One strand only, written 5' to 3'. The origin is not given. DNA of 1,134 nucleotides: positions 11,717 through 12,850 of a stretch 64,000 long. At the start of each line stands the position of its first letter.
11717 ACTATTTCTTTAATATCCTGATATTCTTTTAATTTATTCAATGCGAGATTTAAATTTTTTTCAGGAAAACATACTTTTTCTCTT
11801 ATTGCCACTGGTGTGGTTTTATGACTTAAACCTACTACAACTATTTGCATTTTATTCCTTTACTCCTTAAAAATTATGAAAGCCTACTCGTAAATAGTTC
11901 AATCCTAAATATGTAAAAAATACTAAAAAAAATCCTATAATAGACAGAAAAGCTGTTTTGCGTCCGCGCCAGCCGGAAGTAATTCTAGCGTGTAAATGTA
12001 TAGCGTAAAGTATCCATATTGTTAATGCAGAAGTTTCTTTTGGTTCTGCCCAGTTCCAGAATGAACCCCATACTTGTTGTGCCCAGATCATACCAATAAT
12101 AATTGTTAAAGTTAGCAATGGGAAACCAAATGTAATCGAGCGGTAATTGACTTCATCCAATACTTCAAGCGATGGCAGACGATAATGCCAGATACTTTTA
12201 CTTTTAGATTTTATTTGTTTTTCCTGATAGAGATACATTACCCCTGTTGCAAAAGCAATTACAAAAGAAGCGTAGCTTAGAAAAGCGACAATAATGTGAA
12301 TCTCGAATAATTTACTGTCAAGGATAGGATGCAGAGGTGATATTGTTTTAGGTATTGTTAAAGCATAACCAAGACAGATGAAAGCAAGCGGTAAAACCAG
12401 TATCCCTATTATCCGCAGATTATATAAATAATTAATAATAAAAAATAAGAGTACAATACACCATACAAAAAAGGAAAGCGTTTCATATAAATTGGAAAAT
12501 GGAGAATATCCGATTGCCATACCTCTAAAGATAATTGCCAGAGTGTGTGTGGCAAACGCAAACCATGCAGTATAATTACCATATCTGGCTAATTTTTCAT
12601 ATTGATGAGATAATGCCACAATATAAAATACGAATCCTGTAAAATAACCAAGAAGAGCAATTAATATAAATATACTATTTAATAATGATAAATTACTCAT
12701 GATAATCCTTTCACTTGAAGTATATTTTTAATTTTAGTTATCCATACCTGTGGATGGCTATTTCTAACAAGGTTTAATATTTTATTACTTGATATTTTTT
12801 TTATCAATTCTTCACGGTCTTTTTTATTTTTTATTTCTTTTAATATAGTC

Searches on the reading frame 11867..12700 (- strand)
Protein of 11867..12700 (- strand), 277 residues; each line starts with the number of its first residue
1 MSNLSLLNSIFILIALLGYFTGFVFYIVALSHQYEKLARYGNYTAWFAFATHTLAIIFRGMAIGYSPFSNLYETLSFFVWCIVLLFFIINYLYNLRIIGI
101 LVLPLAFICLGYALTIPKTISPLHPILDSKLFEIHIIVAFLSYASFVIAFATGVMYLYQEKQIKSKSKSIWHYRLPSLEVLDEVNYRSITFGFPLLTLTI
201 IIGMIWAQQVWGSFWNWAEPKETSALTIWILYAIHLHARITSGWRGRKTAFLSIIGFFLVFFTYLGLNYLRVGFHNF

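Call 71: search_protein_families(library=pfam, proteins=[window:11867-12700:-], max_evalue=0.0001)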
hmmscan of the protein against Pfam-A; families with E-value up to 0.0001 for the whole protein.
window:11867-12700:- (277 aa): 1 family
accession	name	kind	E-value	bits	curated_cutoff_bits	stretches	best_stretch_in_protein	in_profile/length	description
PF01578.25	Cytochrom_C_asm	-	4.8e-49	167.3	29.9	1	69-275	2-212/212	Cytochrome C assembly protein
